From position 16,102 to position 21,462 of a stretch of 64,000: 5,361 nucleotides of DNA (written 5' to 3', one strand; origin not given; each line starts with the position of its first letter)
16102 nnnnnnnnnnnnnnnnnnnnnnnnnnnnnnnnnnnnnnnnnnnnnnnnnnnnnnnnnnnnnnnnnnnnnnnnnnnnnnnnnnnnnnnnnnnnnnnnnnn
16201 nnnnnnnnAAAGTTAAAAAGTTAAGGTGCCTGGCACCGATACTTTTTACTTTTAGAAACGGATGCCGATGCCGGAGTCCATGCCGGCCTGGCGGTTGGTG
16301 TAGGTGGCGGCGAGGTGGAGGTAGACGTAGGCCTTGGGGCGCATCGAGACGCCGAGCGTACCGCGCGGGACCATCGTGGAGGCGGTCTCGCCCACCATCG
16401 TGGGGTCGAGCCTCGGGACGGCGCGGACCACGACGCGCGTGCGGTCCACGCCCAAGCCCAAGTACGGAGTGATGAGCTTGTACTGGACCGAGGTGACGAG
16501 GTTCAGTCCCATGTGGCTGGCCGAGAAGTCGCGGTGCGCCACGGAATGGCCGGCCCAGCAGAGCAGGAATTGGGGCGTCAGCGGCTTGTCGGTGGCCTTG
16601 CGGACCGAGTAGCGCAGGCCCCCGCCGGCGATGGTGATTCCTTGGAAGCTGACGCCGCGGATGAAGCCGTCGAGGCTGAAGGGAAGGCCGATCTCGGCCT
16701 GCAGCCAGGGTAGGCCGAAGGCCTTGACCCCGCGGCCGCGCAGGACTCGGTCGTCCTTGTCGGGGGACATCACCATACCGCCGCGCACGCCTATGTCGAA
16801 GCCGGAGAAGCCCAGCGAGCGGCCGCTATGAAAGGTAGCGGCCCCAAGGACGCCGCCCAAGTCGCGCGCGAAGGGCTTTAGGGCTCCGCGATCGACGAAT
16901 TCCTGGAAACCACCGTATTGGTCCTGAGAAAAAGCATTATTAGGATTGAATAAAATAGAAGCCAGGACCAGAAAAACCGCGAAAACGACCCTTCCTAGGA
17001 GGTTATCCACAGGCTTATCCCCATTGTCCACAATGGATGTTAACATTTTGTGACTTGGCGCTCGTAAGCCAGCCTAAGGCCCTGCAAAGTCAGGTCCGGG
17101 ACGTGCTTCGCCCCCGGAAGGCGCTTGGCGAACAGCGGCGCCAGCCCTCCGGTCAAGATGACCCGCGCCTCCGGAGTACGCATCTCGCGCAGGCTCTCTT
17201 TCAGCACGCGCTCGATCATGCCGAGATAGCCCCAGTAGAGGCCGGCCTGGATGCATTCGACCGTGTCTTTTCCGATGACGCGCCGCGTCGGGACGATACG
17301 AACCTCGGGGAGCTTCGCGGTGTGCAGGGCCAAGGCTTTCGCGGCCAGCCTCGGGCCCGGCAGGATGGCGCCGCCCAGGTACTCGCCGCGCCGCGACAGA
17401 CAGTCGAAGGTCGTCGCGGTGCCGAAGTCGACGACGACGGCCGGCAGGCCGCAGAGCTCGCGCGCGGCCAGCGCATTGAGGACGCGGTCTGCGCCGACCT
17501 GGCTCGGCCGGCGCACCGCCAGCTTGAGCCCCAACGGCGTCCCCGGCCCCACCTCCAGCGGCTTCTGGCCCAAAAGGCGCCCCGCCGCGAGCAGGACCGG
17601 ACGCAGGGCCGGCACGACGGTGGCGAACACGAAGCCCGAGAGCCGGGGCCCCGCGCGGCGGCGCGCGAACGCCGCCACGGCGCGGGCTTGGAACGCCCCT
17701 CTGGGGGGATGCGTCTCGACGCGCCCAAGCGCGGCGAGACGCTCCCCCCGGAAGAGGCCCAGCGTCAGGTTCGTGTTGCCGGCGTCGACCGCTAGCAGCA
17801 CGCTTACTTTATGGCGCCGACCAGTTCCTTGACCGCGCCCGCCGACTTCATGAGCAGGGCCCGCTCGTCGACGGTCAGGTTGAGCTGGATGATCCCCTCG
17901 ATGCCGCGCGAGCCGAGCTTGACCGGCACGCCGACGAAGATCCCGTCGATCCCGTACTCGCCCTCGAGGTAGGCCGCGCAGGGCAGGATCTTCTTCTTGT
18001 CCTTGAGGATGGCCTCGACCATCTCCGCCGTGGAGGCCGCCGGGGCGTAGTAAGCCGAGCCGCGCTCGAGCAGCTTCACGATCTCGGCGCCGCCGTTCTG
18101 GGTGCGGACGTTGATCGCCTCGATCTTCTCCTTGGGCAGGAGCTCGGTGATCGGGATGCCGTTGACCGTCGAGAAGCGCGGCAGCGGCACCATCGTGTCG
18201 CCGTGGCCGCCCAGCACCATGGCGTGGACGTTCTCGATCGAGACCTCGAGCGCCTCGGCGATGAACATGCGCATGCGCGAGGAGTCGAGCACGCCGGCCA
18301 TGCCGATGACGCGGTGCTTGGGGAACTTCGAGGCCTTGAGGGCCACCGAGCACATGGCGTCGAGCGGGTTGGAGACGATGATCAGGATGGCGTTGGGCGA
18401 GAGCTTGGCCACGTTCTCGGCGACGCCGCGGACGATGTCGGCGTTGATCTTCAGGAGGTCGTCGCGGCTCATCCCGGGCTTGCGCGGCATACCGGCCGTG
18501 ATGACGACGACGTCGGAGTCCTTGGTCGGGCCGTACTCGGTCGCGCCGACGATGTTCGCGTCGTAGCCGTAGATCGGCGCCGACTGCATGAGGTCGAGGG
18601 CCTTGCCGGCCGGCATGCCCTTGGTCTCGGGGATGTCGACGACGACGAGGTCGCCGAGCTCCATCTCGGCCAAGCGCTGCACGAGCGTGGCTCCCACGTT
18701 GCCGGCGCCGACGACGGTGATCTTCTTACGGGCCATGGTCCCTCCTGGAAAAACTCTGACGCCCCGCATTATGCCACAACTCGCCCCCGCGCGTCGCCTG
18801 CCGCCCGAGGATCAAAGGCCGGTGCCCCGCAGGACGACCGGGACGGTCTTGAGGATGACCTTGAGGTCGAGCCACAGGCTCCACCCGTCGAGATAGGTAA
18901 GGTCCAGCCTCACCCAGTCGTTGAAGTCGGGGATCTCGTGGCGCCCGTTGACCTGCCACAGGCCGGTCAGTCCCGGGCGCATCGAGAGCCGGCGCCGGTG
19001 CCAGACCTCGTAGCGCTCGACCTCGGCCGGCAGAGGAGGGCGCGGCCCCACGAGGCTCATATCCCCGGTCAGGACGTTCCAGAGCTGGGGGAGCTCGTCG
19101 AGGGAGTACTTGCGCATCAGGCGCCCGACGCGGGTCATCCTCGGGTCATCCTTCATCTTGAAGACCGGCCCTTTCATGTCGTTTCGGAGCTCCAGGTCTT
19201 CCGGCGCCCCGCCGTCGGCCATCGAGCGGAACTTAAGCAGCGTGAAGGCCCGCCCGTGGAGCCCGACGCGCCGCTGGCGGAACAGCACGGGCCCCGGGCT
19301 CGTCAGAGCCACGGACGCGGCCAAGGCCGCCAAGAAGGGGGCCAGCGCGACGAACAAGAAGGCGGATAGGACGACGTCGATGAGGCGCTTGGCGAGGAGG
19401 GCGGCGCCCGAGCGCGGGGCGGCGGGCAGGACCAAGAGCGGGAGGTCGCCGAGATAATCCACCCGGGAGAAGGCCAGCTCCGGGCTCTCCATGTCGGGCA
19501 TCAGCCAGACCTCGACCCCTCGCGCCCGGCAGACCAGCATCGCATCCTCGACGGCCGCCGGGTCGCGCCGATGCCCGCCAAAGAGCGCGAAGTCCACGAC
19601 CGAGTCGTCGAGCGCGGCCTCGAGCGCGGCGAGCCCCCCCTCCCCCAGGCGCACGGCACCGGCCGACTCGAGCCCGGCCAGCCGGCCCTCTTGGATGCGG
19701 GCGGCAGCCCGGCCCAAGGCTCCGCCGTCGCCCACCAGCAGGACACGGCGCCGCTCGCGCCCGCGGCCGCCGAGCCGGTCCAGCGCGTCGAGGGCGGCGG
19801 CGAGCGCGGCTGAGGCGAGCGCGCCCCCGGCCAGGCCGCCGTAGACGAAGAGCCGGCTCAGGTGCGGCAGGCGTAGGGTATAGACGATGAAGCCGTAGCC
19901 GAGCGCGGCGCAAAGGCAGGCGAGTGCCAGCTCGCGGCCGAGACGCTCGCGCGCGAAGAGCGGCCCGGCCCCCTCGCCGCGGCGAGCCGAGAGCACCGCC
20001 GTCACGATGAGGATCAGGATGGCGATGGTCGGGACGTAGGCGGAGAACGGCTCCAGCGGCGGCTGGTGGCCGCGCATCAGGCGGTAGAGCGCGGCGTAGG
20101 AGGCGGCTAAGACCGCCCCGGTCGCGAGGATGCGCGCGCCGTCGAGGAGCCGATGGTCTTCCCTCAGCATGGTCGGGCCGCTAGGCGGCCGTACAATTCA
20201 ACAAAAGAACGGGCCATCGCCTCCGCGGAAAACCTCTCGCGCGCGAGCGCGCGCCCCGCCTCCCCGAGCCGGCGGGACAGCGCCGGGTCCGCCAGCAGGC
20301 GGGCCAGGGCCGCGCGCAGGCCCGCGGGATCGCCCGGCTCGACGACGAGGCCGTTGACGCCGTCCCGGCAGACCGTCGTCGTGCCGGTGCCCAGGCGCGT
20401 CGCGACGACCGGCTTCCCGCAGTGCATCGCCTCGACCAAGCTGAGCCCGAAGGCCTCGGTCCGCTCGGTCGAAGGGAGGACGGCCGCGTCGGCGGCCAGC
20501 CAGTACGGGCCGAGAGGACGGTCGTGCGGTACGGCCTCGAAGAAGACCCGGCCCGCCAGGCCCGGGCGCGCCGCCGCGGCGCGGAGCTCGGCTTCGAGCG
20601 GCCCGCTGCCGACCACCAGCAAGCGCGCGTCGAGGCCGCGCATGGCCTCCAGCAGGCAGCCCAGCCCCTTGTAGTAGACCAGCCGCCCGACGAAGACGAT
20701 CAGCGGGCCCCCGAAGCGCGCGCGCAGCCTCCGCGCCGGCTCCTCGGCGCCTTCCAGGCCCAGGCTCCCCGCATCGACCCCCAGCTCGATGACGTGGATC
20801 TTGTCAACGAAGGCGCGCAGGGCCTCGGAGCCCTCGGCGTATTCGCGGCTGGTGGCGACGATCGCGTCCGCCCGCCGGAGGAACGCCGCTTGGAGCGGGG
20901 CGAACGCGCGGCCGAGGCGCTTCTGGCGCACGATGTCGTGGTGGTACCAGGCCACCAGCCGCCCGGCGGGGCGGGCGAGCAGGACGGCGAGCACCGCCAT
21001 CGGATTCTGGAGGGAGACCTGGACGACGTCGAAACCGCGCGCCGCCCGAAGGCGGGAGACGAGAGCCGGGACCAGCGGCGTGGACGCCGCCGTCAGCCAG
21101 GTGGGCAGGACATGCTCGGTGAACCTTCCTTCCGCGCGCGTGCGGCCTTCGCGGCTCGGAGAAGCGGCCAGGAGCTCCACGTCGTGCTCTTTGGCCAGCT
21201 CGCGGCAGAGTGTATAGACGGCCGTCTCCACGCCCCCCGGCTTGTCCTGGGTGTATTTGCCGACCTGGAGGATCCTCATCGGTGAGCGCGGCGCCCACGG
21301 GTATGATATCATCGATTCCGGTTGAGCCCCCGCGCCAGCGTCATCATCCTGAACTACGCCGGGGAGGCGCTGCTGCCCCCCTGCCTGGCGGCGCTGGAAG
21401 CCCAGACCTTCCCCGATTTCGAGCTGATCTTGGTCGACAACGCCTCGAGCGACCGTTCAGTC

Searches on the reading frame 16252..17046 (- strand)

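Call 79: search_protein_families(library=pfam, proteins=[window:16252-17046:-], max_evalue=0.0001)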
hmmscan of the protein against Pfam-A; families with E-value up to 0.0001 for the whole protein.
window:16252-17046:- (264 aa): 1 family
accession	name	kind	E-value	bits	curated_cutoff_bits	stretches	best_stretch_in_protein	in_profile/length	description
PF20230.4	DUF6588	-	9.4e-07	28.7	27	0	105-208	140-259/319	Family of unknown function (DUF6588)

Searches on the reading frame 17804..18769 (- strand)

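Call 14: search_protein_families(library=pfam, proteins=[window:17804-18769:-], max_evalue=0.001)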
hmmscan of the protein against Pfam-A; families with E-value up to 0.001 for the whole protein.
window:17804-18769:- (321 aa): 4 families
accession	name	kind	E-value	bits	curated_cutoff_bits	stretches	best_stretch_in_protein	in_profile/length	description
PF00056.29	Ldh_1_N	-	6.1e-41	140.2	27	1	16-156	2-141/141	lactate/malate dehydrogenase, NAD binding domain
PF02866.23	Ldh_1_C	-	1.8e-30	106.6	22.6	1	161-315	3-165/174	lactate/malate dehydrogenase, alpha/beta C-terminal domain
PF00899.27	ThiF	-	1.9e-05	24.3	28.1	0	13-45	19-51/238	ThiF family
PF03721.20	UDPG_MGDP_dh_N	-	0.00036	20.6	27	0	15-122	1-113/187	UDP-glucose/GDP-mannose dehydrogenase family, NAD binding domain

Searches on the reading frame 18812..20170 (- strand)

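Call 14: search_protein_families(library=pfam, proteins=[window:18812-20170:-], max_evalue=0.001)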
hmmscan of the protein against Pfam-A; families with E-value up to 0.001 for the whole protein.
window:18812-20170:- (452 aa): 1 family
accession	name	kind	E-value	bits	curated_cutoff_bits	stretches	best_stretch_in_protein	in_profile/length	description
PF02397.22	Bac_transf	-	8.3e-67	224.6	27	1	261-447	1-178/179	Bacterial sugar transferase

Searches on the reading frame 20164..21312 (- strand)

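Call 14: search_protein_families(library=pfam, proteins=[window:20164-21312:-], max_evalue=0.001)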
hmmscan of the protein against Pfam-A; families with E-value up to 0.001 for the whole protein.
window:20164-21312:- (382 aa): 6 families
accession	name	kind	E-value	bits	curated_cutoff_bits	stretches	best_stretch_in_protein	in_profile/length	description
PF13692.12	Glyco_trans_1_4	-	2.2e-32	112.7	27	1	203-342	2-142/142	Glycosyl transferases group 1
PF00534.26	Glycos_transf_1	-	1.3e-31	109.9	26.4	1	201-354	14-170/172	Glycosyl transferases group 1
PF13439.12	Glyco_transf_4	-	1.9e-20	74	28.5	1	25-180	1-167/170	Glycosyltransferase Family 4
PF13579.12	Glyco_trans_4_4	-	1.3e-14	55.3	29.7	1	26-178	1-158/158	Glycosyl transferase 4-like domain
PF20706.3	GT4-conflict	-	1.1e-05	25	26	1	121-346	121-361/385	Family 4 Glycosyltransferase in conflict systems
PF13524.12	Glyco_trans_1_2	-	1.4e-05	25.5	25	1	287-370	62-142/144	Glycosyl transferase-like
